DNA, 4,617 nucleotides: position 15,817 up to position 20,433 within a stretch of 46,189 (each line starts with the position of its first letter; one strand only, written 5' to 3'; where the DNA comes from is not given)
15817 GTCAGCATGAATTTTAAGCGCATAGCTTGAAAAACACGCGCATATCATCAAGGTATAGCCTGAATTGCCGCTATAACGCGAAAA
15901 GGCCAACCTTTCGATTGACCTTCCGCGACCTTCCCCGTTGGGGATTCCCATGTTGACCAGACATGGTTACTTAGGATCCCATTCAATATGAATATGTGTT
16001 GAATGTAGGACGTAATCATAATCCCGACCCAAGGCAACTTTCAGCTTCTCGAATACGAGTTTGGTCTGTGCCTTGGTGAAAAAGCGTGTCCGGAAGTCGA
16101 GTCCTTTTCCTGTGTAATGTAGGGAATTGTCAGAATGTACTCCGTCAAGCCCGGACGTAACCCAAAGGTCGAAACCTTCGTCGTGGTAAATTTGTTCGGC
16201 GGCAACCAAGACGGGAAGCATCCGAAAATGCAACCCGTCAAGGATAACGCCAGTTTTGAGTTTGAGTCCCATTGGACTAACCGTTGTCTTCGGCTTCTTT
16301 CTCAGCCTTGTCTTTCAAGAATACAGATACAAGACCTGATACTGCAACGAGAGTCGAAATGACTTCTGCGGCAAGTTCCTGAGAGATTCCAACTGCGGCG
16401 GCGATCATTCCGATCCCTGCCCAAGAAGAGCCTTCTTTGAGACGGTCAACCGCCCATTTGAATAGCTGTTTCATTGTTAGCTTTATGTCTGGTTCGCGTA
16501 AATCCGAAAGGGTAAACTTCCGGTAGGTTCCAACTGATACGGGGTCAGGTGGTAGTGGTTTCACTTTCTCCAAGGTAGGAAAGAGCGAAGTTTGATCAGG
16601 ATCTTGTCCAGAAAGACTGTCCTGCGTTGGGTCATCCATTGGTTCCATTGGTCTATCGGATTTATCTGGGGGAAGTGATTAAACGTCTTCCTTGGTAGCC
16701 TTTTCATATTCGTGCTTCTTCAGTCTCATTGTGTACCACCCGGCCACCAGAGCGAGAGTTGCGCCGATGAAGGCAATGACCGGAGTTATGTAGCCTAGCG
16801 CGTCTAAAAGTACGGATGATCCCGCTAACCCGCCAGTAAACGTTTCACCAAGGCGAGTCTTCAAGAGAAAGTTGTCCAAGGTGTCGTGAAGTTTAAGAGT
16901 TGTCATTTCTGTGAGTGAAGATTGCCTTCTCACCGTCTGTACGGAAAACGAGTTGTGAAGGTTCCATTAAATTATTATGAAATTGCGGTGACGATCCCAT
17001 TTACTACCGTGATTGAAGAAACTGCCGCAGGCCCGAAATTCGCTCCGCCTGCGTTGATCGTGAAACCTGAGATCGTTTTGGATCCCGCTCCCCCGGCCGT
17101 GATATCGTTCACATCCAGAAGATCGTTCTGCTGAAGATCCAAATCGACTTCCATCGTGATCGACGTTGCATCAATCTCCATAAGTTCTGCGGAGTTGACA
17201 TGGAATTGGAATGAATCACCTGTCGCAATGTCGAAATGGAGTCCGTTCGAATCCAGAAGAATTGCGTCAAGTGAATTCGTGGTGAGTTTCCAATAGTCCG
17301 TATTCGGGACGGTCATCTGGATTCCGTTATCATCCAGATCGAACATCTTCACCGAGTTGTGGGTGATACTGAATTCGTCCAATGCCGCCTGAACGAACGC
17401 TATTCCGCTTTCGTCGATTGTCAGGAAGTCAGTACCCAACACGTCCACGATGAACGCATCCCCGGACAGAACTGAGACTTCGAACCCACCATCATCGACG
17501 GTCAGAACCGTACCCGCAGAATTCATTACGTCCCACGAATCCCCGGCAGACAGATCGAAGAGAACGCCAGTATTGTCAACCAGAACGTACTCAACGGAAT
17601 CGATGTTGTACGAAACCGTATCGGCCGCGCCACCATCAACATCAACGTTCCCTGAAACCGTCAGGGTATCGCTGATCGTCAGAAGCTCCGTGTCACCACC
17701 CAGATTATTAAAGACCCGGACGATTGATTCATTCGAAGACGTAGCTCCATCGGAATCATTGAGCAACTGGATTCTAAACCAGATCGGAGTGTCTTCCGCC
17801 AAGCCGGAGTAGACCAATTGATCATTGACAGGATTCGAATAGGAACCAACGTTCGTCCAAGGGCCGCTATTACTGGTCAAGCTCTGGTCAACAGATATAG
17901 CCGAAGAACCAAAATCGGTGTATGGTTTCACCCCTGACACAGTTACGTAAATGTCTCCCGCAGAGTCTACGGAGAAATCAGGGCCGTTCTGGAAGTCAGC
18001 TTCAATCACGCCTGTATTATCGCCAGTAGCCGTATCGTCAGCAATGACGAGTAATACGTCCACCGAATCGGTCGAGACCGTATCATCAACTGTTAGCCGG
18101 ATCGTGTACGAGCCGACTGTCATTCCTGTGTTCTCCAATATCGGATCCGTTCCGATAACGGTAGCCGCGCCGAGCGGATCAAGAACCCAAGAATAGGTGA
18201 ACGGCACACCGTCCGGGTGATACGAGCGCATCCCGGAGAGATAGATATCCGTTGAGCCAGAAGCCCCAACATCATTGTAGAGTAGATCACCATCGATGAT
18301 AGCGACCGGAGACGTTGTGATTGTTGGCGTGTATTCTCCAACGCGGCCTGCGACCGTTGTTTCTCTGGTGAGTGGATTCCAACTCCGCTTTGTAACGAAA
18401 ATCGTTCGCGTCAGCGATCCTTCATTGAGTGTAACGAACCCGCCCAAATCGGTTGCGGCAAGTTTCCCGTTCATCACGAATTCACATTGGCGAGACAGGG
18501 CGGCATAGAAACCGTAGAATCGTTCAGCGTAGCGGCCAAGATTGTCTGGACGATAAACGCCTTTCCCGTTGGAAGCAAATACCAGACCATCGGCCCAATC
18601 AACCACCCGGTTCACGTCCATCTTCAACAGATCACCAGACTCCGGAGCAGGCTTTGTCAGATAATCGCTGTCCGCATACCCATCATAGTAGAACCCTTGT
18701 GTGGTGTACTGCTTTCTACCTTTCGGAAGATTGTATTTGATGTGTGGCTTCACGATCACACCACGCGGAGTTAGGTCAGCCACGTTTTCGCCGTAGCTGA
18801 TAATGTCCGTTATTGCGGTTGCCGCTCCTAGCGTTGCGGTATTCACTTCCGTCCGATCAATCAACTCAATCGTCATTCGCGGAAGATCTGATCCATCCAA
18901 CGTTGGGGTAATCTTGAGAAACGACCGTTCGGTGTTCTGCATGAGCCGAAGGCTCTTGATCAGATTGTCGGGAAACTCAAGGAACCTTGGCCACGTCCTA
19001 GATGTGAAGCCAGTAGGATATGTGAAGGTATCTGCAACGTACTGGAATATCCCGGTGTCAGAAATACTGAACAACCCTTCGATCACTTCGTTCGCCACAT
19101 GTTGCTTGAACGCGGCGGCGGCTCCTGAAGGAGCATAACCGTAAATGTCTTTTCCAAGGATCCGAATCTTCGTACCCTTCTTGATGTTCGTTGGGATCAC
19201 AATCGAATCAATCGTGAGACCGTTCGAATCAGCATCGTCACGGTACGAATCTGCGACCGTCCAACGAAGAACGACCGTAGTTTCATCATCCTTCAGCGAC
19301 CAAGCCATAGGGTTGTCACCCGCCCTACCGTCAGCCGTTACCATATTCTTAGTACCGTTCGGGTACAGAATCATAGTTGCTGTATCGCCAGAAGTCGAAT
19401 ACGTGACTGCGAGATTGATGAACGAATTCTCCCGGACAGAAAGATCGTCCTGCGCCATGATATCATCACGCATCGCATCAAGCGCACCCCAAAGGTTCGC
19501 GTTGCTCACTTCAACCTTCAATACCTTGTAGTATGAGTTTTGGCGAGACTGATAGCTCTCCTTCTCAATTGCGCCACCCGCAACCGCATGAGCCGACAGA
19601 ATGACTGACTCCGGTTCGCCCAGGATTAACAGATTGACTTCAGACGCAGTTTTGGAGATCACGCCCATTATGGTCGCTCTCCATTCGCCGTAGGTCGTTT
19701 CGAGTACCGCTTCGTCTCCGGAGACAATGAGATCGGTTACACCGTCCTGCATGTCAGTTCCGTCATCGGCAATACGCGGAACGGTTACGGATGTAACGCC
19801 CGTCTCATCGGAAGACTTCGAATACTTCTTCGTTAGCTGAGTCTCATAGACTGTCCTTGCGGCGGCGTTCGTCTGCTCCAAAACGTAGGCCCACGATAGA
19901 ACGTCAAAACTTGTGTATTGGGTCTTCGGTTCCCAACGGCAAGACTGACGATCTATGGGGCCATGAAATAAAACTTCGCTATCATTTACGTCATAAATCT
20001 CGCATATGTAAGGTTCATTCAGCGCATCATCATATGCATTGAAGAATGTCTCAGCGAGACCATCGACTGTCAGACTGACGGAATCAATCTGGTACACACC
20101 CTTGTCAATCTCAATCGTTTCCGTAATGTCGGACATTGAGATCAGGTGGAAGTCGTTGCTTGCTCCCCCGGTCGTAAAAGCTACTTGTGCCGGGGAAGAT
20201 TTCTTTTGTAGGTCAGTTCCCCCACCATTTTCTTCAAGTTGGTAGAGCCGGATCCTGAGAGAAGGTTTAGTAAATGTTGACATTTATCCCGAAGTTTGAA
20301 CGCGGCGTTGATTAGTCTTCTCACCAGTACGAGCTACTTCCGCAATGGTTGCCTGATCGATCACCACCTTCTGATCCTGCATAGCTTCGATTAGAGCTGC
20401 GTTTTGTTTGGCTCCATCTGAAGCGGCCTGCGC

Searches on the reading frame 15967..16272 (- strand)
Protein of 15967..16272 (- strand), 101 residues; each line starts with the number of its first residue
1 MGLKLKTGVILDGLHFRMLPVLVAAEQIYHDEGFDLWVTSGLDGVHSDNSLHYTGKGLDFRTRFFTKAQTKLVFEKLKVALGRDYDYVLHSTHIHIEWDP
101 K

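Call 66: search_protein_families(library=pfam, proteins=[window:15967-16272:-], max_evalue=0.01)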
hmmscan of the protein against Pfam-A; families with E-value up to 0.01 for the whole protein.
window:15967-16272:- (101 aa): 1 family
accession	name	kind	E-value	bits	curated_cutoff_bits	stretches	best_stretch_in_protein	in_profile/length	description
PF01085.23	HH_signal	-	0.0023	18.1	22.1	1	35-96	98-160/161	Hedgehog amino-terminal signalling domain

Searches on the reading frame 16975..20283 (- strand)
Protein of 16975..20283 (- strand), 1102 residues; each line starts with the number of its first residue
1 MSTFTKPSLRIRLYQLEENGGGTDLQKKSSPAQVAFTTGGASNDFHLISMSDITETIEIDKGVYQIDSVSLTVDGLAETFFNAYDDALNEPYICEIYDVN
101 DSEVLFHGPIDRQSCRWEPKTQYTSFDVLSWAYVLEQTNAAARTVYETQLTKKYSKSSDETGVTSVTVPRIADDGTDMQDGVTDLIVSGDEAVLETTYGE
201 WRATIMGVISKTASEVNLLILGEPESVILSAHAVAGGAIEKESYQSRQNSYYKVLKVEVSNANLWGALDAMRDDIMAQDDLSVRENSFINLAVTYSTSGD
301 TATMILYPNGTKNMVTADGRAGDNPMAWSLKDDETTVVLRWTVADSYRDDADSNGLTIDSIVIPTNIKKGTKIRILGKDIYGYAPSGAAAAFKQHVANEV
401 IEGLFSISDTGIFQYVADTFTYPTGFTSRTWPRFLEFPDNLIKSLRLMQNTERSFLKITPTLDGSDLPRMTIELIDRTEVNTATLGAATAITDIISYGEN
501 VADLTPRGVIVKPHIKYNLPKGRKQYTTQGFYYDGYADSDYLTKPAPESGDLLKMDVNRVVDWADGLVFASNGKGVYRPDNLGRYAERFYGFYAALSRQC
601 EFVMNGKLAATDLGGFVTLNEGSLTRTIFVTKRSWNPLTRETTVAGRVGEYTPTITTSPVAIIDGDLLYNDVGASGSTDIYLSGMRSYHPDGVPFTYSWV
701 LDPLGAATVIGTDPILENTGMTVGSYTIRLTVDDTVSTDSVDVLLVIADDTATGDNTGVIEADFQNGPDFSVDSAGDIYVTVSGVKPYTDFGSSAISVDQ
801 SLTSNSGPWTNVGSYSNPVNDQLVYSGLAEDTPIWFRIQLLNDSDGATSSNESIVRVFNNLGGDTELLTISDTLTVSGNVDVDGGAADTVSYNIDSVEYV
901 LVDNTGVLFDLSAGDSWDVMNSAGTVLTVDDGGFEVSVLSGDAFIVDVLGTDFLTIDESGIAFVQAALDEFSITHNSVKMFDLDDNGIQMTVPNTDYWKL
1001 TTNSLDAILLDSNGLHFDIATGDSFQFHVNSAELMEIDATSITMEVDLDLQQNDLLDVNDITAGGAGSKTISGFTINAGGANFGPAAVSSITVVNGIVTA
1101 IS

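Call 66: search_protein_families(library=pfam, proteins=[window:16975-20283:-], max_evalue=0.01)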
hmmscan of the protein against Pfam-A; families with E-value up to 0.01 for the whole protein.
window:16975-20283:- (1102 aa): 1 family
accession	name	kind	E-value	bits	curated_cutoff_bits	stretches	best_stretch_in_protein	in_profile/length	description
PF22352.2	K319L-like_PKD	-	0.0026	18.1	27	1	677-743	11-82/84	K319L-like, PKD domain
